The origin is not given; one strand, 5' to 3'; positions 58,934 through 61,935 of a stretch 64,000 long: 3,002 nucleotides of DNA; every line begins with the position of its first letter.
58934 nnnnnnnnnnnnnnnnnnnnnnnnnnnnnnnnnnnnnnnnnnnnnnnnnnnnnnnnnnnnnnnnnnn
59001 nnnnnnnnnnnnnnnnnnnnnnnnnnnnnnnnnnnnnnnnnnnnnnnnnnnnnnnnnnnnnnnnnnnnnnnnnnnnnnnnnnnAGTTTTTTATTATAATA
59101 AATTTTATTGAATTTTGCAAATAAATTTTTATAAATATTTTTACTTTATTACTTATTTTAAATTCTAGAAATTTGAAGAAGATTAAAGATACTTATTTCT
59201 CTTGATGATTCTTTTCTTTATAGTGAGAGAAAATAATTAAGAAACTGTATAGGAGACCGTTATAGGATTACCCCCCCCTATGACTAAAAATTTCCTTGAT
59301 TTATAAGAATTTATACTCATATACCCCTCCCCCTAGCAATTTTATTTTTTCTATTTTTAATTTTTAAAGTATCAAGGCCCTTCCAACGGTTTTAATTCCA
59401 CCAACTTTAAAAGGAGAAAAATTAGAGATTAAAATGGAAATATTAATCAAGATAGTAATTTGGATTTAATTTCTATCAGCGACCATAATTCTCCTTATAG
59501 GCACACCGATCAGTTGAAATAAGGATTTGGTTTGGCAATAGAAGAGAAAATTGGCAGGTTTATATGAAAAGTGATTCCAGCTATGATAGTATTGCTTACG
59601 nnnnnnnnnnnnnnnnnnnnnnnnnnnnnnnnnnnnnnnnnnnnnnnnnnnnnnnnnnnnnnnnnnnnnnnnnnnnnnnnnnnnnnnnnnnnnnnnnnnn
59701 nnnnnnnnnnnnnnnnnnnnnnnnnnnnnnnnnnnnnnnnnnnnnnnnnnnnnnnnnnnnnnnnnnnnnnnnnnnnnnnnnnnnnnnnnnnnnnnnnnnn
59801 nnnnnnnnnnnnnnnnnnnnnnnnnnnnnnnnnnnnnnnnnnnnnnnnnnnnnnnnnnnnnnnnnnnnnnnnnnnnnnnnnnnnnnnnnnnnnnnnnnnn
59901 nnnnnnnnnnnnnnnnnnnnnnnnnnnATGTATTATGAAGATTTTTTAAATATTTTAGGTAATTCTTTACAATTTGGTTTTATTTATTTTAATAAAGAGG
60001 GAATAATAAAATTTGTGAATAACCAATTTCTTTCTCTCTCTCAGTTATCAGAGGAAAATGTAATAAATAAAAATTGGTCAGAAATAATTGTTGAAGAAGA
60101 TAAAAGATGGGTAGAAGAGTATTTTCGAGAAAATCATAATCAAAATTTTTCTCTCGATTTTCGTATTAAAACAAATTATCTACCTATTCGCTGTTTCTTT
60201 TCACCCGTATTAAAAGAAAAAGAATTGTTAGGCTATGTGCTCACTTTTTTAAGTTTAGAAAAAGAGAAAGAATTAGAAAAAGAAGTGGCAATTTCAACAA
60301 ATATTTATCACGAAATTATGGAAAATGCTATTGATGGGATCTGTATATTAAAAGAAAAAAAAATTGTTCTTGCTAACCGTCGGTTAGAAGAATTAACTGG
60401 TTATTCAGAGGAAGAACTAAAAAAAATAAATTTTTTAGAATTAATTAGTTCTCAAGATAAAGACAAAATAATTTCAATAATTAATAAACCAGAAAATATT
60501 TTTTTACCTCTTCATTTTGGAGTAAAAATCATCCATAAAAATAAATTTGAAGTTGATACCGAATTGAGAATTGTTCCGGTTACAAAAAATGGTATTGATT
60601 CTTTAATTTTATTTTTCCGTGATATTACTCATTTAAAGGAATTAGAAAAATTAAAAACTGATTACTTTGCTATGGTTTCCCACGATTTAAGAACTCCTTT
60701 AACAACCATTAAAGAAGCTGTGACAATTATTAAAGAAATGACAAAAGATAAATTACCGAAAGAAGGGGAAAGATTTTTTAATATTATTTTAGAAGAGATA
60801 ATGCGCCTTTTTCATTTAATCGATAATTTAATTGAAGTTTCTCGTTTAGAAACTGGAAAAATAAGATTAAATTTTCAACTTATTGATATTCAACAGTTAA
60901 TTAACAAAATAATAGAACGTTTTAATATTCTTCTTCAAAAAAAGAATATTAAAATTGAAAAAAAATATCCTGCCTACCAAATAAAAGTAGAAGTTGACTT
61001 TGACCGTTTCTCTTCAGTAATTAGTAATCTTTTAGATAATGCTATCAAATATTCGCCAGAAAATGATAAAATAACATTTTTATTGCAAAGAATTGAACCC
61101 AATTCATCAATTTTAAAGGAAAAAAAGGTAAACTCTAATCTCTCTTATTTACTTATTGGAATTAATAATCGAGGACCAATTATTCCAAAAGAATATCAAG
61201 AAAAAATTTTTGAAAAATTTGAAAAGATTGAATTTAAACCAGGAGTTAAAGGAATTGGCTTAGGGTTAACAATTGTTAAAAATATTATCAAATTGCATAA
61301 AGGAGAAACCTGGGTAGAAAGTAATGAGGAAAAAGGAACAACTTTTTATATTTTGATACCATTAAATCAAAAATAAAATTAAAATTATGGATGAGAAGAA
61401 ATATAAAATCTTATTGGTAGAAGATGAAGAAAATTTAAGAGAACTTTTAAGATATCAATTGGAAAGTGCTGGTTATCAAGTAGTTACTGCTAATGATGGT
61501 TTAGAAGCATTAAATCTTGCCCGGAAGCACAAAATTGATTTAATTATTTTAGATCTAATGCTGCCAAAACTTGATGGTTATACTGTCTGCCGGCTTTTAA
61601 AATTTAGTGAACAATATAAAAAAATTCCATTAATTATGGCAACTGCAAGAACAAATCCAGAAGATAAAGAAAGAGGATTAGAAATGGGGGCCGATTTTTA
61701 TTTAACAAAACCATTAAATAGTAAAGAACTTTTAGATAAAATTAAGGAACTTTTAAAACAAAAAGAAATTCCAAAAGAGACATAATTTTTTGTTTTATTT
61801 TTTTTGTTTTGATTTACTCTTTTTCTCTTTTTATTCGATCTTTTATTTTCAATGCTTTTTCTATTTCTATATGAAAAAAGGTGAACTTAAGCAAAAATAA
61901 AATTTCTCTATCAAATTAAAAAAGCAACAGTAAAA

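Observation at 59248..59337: Copy B of the conserved intergenic element, in the hppA-divergent region upstream of the Ca-loop ORF and PAS kinase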

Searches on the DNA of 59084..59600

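Call 10: search_rna_families(source=window, start=59084, end=59600, threshold=evalue, max_evalue=10, show_alignments=3)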
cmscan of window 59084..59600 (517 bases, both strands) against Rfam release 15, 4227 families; matches with E-value up to 10: 7.
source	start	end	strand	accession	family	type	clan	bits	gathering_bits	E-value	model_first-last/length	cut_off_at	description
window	59336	59431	+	RF04109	mir-1305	Gene; miRNA;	-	21.4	63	0.16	1-83/83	no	mir-1305 microRNA precursor family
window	59346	59426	+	RF03259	MIR1514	Gene; miRNA;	-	18.8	90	1.3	1-110/110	no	MIR1514 microRNA precursor family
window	59341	59426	+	RF02266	XIST_intron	Gene; lncRNA;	-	18.1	70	1.7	1-68/68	no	XIST 3' intron conserved motif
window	59383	59423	+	RF00032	Histone3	Cis-reg;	-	16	34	0.21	1-46/46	no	Histone 3' UTR stem-loop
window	59210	59252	-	RF04332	Plastid-rpoB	Cis-reg;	-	14.9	45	7.7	1-49/49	no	Plastid-rpoB 5UTR RNA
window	59173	59230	+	RF02431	SpF22_sRNA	Gene; sRNA;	-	13.7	55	5.3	79-133/140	no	Streptococcus sRNA SpF22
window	59391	59510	-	RF00015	U4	Gene; snRNA; splicing;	CL00007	10.6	46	7.2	1-138/138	no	U4 spliceosomal RNA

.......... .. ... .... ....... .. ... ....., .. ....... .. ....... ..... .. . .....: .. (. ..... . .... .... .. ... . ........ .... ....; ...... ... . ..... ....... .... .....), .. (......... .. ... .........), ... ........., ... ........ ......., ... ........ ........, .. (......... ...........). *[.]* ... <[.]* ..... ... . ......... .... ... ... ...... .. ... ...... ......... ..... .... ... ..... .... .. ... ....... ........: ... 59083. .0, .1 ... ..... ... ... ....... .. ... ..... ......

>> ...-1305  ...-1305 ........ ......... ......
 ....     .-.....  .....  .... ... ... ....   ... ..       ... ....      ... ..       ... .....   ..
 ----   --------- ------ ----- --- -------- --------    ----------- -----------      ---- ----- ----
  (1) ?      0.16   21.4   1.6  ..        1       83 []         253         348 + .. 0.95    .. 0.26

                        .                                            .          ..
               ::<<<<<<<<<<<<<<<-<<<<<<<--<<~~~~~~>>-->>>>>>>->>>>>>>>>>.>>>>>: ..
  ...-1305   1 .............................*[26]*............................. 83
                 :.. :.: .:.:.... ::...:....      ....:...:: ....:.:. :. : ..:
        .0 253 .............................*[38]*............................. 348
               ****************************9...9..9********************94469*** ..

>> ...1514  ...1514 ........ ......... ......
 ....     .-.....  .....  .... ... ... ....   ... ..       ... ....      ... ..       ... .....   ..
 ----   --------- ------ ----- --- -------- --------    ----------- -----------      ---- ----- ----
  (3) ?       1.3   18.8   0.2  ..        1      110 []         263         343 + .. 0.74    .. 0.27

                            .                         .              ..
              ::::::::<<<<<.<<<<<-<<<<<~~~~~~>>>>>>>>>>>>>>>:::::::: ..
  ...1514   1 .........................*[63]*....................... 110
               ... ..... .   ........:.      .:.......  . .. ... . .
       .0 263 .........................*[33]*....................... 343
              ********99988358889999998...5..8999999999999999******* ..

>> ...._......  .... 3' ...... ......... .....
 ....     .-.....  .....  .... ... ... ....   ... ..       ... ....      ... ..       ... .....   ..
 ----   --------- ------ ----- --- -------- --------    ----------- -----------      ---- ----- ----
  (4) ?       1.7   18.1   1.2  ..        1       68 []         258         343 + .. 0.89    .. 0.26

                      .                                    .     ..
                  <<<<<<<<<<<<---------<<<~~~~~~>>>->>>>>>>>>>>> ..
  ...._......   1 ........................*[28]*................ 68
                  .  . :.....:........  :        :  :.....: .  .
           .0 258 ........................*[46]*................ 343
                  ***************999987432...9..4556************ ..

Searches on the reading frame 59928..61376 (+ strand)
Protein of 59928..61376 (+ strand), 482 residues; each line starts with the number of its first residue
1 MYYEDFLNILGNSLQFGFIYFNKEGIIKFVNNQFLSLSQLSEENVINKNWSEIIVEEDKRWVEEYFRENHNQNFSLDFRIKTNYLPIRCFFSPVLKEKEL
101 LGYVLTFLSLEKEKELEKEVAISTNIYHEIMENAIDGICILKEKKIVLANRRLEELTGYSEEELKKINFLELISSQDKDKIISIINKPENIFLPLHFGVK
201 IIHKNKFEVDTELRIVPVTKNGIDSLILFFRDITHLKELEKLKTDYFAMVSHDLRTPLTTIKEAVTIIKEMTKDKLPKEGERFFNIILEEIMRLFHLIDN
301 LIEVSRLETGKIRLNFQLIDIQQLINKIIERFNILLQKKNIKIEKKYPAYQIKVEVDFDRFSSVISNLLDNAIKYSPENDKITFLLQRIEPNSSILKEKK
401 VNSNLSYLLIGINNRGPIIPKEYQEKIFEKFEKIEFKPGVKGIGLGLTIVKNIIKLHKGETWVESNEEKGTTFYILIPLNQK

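Call 13: search_protein_families(library=pfam, proteins=[window:59928-61376:+])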
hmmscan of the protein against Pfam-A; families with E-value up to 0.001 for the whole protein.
window:59928-61376:+ (482 aa): 8 families
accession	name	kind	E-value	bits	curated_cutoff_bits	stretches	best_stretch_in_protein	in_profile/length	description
PF02518.31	HATPase_c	-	2e-22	80.2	26.4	1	358-480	3-110/111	Histidine kinase-, DNA gyrase B-, and HSP90-like ATPase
PF13426.13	PAS_9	-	2.8e-18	66.5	27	2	136-235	2-103/103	PAS domain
PF00989.32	PAS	-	7.3e-17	61.9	22.6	2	127-233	3-113/113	PAS fold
PF00512.31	HisKA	-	2.4e-14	53.6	26.9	1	243-310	2-66/66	His Kinase A (phospho-acceptor) domain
PF13188.13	PAS_8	-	1.2e-09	38.1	21.8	1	126-173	2-50/65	PAS domain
PF08447.18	PAS_3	-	1.9e-07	31.7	25.6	0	147-205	2-62/89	PAS fold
PF08448.16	PAS_4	-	6.5e-07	30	23.1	0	12-95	2-89/110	PAS fold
PF12860.13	PAS_7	-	0.00061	20.3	27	0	13-54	3-45/115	PAS fold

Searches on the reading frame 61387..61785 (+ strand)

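Call 13: search_protein_families(library=pfam, proteins=[window:61387-61785:+])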
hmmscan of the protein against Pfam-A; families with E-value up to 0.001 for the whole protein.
window:61387-61785:+ (132 aa): 2 families
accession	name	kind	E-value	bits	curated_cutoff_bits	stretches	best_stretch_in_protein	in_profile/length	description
PF00072.30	Response_reg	-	7.1e-30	103.9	30.2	1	8-120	1-111/111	Response regulator receiver domain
PF23198.2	PDE8A_N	-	0.00016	22.1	29.6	1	4-95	8-100/147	PDE8A-like, N-terminal domain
